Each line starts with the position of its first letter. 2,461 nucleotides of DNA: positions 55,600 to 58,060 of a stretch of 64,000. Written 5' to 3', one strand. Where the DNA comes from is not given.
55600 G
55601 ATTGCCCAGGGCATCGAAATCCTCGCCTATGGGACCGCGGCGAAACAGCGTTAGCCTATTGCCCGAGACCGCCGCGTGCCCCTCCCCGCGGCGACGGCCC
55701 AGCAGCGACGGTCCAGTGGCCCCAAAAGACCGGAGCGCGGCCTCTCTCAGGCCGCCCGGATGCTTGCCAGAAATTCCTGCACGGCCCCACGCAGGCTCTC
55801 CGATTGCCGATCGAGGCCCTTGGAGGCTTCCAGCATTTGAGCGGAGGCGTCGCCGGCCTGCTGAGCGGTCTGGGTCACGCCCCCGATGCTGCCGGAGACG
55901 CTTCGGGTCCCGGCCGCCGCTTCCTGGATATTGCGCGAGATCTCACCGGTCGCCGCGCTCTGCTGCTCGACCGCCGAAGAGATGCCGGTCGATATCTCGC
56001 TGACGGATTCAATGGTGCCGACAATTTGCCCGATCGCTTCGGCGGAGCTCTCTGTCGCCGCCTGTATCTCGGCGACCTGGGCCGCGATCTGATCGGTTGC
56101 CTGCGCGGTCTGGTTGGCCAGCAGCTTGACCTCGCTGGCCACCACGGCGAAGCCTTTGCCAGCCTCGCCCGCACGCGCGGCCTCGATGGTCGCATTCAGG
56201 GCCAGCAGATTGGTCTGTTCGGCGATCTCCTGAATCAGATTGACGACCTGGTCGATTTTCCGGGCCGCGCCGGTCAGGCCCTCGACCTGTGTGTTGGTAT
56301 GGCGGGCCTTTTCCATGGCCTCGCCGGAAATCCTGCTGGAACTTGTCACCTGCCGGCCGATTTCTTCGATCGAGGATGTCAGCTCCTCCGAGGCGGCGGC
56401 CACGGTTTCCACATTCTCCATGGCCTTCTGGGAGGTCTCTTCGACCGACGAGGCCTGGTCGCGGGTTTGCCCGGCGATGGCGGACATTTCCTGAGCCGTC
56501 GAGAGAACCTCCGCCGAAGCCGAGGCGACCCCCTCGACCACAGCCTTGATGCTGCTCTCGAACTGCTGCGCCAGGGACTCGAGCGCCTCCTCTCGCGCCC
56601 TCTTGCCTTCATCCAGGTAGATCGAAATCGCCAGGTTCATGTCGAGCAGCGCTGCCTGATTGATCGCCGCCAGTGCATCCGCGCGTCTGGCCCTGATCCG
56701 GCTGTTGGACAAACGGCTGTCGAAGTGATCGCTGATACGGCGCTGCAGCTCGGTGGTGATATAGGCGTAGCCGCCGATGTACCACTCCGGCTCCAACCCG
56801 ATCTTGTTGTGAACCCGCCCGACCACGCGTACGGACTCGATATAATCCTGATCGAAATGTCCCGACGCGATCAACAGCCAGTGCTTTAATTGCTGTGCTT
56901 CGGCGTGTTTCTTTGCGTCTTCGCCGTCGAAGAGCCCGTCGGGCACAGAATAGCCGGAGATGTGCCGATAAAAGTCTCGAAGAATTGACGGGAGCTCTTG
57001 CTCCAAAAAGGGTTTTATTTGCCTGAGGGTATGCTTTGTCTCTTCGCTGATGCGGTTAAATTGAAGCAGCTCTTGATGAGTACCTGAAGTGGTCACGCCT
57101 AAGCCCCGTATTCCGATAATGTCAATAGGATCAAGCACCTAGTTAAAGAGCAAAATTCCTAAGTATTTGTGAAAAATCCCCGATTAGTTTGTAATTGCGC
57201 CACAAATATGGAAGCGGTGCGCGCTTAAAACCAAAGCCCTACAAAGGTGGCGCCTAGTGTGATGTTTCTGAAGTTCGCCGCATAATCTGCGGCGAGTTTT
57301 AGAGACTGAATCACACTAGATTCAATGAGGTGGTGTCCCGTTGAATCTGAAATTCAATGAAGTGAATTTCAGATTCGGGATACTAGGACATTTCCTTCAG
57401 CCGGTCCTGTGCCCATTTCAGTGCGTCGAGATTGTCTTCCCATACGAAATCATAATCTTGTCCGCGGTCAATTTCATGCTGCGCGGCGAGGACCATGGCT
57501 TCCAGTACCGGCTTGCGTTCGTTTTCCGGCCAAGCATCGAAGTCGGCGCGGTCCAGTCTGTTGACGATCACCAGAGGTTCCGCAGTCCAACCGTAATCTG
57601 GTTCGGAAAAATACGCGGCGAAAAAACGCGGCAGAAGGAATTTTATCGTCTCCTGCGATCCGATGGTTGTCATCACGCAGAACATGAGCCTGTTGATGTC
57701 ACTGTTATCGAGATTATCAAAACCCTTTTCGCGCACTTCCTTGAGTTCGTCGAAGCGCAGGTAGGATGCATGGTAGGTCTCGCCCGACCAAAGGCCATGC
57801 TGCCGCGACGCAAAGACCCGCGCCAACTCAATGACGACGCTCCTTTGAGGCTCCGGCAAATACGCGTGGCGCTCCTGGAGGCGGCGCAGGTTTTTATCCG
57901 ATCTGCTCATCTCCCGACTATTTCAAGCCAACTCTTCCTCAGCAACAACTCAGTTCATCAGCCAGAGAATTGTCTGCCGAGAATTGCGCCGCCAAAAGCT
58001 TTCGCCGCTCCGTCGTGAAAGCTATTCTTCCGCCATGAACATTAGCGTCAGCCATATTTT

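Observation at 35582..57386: A 133-bp multi-hairpin repeat present in two inverted copies, each providing the TAG stop codon of the adjacent gene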

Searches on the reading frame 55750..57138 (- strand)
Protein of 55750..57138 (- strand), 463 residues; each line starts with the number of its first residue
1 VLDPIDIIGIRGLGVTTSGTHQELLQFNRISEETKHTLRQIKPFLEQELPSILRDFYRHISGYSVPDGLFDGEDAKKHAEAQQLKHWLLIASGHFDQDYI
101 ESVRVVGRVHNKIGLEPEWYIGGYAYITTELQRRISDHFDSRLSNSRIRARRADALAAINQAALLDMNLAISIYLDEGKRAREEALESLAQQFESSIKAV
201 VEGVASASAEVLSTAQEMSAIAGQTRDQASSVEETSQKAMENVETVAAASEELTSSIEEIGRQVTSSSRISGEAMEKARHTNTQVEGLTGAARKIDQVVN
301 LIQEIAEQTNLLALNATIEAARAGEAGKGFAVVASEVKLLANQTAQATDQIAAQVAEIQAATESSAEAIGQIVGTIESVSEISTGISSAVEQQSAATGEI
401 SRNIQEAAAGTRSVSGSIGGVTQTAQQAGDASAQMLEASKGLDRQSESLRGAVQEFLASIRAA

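Call 69: find_homologous_proteins(query=window:55750-57138:-, max_evalue=1e-60)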
Query window:55750-57138:- (463 aa): 2309 proteins with E <= 1e-60 among 8000 candidates; the best 120 are listed.
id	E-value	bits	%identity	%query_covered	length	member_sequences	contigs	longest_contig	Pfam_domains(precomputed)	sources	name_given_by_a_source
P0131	3.6e-232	789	100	86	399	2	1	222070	PF00015.27,PF11563.15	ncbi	-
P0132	5.4e-224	762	84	97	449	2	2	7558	PF00015.27,PF11563.15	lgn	-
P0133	5.1e-218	742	82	97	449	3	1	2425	PF00015.27,PF11563.15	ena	-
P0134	8.9e-185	633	70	97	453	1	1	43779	PF00015.27,PF06103.17,PF11563.15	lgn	-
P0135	1.7e-177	609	68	97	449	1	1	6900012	PF00015.27,PF06103.17,PF11563.15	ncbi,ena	-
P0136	5.0e-157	542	62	96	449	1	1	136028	PF00015.27,PF06103.17,PF11563.15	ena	-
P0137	1.5e-147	510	58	95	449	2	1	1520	PF00015.27,PF11563.15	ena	-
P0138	3.4e-140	486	58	95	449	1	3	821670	PF00015.27,PF11563.15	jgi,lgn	-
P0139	1.1e-128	448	53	97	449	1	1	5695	PF00015.27,PF11563.15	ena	-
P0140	3.1e-128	447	55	95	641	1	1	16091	PF00015.27,PF11563.15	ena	-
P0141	1.9e-122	428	51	95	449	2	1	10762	PF00015.27,PF11563.15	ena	-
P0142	3.1e-119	417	50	97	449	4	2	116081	PF00015.27,PF11563.15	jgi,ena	-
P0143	3.6e-119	417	50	95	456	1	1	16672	PF00015.27,PF11563.15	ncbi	-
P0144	1.4e-117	412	50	95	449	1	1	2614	PF00015.27,PF06103.17,PF11563.15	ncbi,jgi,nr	ncbi:MAG: chemotaxis protein [Alphaproteobacteria bacterium]|jgi:methyl-accepting chemotaxis protein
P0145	1.4e-115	405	50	95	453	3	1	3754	PF00015.27,PF11563.15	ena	-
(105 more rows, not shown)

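Call 70: find_encoding_contigs(protein=P0131, flank=1000, max_places=2)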
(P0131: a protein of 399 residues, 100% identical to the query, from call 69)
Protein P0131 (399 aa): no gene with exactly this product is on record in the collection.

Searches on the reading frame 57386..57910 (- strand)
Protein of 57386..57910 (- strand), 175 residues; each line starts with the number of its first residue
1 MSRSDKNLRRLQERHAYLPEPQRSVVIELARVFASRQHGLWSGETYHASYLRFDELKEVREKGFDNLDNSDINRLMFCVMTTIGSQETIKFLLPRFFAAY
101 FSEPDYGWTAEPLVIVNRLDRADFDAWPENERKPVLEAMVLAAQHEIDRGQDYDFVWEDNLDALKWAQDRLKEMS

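Call 11: find_encoding_contigs(protein=window:57386-57910:-, flank=10000, max_places=10)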
Protein window:57386-57910:- (175 aa): no gene with exactly this product is on record in the collection.

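Call 38: find_homologous_proteins(query=window:57386-57910:-, max_evalue=0.00001)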
Query window:57386-57910:- (175 aa): 10 proteins with E <= 0.00001 among 53 candidates.
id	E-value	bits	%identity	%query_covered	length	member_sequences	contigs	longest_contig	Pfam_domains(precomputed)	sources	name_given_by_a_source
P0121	1.4e-114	398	100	100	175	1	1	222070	-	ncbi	-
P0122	1.8e-86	306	80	100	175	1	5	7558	-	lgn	-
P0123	1.8e-81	290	75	100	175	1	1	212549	-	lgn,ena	-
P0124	1.5e-78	280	73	99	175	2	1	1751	-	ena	-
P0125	1.8e-72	261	67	100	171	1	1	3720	-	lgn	-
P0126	4.9e-72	259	68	100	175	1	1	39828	-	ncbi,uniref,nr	ncbi:hypothetical protein [Pelagibius sp. Alg239-R121]|uniref:hypothetical protein n=1 Tax=Pelagibiu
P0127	8.8e-71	255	69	94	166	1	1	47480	-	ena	-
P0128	1.6e-57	212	57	100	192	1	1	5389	-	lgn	-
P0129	9.9e-54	200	58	91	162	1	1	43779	-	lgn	-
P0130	1.9e-16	78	38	71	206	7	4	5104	-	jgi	-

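Call 39: find_encoding_contigs(protein=P0121, flank=10000, max_places=3)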
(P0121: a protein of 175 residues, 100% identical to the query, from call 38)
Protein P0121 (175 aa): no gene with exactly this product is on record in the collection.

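Call 40: find_encoding_contigs(protein=P0123, flank=3000, max_places=2)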
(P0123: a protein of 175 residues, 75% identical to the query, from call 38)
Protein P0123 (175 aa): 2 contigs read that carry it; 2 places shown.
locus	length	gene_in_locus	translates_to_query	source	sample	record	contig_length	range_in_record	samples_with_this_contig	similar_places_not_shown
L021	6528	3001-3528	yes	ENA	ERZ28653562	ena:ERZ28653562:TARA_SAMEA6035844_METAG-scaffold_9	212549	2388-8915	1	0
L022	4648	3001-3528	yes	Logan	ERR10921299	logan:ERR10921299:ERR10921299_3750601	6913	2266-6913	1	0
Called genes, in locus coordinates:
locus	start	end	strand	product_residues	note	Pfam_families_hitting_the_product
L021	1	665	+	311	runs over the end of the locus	PF00126:HTH_1, PF03466:LysR_substrate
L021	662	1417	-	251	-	PF13476:AAA_23, PF02463:SMC_N (faint), PF13555:AAA_29 (weak), PF13175:AAA_15, PF13304:AAA_21 (weak)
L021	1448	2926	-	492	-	PF00392:GntR, PF00155:Aminotran_1_2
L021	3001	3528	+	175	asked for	-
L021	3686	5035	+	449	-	PF11563:Protoglobin, PF00015:MCPsignal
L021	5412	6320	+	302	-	PF26766:Choice_anch_L, PF07589:PEP_exosort_dom (weak)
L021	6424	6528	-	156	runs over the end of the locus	PF01906:YbjQ_1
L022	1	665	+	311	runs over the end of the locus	PF00126:HTH_1, PF03466:LysR_substrate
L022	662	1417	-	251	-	PF13476:AAA_23, PF02463:SMC_N (faint), PF13555:AAA_29 (weak), PF13175:AAA_15, PF13304:AAA_21 (weak)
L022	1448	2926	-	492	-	PF00392:GntR, PF00155:Aminotran_1_2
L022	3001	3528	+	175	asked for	-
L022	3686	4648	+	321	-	?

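Call 41: find_encoding_contigs(protein=P0122, flank=3000, max_places=3)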
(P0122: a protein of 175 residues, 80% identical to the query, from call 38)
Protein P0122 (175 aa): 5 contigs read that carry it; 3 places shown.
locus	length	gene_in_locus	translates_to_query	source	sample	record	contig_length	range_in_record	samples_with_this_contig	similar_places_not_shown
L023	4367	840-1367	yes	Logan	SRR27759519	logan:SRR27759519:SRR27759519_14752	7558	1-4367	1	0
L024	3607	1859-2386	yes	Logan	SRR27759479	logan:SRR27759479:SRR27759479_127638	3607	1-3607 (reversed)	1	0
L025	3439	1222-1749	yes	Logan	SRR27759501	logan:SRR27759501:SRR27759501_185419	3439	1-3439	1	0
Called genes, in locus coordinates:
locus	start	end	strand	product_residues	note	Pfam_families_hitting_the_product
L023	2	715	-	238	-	?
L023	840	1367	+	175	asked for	-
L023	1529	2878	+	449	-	PF11563:Protoglobin, PF00015:MCPsignal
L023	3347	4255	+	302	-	PF26766:Choice_anch_L, PF07589:PEP_exosort_dom (weak)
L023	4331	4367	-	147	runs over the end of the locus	PF01906:YbjQ_1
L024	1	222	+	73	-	?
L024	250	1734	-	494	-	PF00392:GntR, PF00155:Aminotran_1_2, PF12897:Asp_aminotransf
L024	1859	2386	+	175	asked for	-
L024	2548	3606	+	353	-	?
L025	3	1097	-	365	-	?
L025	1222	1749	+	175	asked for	-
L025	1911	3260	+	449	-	PF11563:Protoglobin, PF00015:MCPsignal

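Call 62: search_protein_families(library=pfam, proteins=[window:57386-57910:-], max_evalue=0.001)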
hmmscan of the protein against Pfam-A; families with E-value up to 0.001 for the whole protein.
window:57386-57910:- (175 aa): 0 families

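Call 71: list_cluster_members(proteins=[P0121, P0131])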
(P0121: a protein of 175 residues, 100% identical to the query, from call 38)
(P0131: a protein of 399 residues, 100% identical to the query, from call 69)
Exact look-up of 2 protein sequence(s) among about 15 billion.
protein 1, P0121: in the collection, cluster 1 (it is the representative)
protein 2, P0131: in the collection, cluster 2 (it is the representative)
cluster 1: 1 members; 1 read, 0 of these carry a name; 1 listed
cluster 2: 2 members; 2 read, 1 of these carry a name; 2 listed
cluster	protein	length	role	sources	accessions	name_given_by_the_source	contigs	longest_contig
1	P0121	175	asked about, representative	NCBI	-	-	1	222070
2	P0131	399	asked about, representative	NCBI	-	-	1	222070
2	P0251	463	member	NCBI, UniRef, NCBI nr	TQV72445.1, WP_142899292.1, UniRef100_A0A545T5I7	globin-coupled sensor protein [Denitrobaculum tricleocarpae] | Chemotaxis protein n=1 Tax=Denitrobaculum tricleocarpae TaxID=2591009 ...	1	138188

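Call 72: find_encoding_contigs(protein=P0251, flank=6000, max_places=2)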
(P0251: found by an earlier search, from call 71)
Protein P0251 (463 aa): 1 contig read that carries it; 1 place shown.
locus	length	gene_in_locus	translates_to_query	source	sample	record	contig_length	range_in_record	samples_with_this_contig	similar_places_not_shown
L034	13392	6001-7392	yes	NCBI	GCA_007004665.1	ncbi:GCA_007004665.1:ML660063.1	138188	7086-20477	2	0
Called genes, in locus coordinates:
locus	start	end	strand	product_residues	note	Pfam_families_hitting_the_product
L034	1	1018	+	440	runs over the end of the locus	PF06808:DctM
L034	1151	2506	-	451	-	PF02627:CMD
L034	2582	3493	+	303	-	PF00126:HTH_1, PF03466:LysR_substrate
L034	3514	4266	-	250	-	PF13476:AAA_23, PF02463:SMC_N (weak), PF13555:AAA_29 (weak), PF13175:AAA_15, PF13304:AAA_21 (weak)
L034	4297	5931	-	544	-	PF00392:GntR, PF00155:Aminotran_1_2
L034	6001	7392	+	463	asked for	PF11563:Protoglobin, PF00015:MCPsignal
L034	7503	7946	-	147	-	PF01906:YbjQ_1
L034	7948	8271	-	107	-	PF01906:YbjQ_1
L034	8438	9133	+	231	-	-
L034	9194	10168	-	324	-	PF05990:DUF900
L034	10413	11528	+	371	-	PF03480:DctP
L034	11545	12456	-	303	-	PF04199:Cyclase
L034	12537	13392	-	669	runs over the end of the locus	PF20604:DUF6798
